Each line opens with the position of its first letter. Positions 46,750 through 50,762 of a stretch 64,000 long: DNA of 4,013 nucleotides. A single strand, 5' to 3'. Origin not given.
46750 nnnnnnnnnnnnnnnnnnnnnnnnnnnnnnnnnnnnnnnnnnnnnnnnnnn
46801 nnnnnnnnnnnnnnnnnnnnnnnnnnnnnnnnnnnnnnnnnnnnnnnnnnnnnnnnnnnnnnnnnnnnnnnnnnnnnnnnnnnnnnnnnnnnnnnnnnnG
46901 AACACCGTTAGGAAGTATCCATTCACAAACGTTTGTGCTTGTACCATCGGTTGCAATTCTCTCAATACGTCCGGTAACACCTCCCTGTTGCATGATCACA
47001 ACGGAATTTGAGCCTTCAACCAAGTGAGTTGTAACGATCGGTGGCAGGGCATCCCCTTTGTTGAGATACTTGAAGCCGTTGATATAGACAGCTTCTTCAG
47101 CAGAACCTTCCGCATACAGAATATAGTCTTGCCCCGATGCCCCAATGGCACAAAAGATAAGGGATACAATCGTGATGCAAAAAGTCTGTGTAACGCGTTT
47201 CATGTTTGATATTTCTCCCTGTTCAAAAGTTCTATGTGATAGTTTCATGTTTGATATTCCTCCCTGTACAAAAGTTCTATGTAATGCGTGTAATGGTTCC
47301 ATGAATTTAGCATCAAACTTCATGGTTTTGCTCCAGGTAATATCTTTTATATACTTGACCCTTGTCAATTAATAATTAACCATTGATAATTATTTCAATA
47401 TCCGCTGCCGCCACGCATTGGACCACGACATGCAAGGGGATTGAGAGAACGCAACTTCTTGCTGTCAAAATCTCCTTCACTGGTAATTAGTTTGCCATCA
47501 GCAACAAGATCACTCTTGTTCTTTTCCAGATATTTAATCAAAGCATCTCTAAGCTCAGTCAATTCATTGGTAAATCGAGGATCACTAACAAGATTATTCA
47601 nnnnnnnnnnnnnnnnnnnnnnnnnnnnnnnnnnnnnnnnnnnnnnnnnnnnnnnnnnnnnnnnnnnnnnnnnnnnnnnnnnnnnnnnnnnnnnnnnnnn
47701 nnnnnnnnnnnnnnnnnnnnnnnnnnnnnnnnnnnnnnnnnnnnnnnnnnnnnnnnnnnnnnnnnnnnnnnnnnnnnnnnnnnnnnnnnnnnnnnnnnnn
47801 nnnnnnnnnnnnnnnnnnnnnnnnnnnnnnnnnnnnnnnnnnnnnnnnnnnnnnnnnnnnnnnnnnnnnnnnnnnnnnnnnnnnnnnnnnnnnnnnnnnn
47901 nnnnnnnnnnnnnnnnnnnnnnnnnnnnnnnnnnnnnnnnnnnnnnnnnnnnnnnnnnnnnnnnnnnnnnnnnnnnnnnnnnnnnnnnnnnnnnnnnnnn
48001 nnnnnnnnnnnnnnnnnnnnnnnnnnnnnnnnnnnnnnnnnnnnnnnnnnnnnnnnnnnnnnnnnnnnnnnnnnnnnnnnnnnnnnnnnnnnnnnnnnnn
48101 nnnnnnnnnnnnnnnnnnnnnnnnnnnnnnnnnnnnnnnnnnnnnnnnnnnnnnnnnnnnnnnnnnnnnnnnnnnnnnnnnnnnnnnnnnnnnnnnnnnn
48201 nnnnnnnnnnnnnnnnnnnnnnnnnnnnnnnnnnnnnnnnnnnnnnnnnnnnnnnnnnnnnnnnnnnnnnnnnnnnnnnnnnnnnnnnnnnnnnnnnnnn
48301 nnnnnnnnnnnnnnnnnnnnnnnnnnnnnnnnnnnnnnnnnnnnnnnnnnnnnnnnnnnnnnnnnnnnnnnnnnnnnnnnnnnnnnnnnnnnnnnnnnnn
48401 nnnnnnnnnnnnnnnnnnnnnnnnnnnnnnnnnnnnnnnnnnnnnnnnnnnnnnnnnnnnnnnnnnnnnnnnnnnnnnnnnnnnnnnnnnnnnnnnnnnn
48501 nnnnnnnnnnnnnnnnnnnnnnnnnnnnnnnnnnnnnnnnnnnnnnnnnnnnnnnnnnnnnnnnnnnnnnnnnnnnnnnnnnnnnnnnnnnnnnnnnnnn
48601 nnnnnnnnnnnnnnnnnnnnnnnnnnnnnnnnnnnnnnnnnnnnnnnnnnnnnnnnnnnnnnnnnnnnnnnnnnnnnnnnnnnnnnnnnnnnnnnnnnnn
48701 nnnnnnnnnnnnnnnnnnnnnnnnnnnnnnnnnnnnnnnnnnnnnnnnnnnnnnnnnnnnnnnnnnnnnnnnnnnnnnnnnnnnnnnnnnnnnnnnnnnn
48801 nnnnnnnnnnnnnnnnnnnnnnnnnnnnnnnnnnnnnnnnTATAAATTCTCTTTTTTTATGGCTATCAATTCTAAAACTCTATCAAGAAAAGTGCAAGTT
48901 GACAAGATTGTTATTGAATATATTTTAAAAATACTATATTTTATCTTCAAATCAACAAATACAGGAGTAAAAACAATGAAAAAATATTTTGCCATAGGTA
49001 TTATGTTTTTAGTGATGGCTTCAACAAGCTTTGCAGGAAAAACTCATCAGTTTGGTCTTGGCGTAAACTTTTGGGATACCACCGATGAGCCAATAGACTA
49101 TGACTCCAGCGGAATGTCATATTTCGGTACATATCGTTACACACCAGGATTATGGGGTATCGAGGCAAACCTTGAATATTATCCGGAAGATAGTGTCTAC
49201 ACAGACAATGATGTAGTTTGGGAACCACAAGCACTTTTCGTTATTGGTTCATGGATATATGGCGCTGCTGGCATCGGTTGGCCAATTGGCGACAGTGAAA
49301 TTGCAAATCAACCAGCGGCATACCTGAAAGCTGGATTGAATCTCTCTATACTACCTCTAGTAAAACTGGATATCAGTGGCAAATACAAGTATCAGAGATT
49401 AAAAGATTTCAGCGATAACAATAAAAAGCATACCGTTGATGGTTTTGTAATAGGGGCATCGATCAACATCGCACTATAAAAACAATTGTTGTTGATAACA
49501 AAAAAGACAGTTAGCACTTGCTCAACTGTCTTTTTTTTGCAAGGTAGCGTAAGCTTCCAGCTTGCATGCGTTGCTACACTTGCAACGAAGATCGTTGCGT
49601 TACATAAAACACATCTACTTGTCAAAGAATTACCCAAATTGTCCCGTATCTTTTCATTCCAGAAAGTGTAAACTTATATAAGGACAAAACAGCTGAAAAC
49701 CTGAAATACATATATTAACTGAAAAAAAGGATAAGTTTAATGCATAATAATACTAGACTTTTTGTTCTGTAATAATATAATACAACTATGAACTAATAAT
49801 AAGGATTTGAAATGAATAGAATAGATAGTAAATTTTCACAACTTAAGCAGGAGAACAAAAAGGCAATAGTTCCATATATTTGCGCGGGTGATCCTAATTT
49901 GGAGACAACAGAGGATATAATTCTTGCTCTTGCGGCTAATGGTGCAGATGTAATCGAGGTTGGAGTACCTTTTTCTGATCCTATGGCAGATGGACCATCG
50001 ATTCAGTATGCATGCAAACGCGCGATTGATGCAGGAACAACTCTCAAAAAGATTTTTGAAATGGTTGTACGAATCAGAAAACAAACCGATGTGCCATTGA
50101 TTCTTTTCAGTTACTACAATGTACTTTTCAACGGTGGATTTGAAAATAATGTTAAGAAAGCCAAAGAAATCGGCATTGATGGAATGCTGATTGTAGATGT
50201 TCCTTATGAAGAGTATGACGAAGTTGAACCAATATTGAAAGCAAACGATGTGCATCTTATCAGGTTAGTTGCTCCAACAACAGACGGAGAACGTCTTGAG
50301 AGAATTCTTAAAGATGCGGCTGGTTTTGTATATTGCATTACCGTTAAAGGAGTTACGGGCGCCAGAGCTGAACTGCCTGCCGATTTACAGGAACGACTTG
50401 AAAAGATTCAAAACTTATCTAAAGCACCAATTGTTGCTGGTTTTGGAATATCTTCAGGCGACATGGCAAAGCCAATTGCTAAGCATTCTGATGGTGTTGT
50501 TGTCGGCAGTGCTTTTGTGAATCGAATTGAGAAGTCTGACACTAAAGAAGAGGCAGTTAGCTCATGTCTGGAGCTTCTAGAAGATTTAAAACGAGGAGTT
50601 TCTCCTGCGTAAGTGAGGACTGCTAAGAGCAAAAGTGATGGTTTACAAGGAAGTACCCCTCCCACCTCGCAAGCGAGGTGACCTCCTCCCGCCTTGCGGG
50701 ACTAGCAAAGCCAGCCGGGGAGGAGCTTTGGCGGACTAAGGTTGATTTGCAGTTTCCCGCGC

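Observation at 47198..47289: In-frame tandem duplication of the ribosome-binding site and start codon of a secreted-protein gene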

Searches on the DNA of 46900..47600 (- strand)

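Call 23: search_rna_families(source=window, start=46900, end=47600, threshold=evalue, max_evalue=1)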
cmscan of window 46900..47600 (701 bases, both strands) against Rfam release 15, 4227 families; matches with E-value up to 1: 0.
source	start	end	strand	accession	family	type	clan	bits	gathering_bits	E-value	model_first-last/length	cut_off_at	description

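Call 68: search_dna_similar(query=window:47150-47400:-, collection=plasmids, mode=distant, max_rows=5)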
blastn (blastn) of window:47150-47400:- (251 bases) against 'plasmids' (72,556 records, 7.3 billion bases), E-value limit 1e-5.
No match.

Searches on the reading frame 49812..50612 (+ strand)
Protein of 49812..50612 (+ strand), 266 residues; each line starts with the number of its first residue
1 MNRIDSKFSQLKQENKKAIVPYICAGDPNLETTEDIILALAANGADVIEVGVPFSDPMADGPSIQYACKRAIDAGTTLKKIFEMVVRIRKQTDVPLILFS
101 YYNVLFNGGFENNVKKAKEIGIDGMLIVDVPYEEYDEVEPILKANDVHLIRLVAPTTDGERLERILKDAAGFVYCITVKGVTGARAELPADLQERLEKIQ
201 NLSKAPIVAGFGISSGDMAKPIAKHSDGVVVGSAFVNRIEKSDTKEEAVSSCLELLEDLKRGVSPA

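Call 11: search_protein_families(library=pfam, proteins=[window:49812-50612:+], max_evalue=0.01)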
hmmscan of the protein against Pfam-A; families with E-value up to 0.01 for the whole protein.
window:49812-50612:+ (266 aa): 3 families
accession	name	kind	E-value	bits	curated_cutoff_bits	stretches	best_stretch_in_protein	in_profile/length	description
PF00290.26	Trp_syntA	-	2.3e-89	299.2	27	1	8-261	1-256/259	Tryptophan synthase alpha chain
PF01884.23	PcrB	-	6.5e-06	26.2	23.9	1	195-240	171-216/226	PcrB family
PF04378.19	RsmJ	-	0.0071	16.2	27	0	104-152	107-155/245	Ribosomal RNA large subunit methyltransferase D, RlmJ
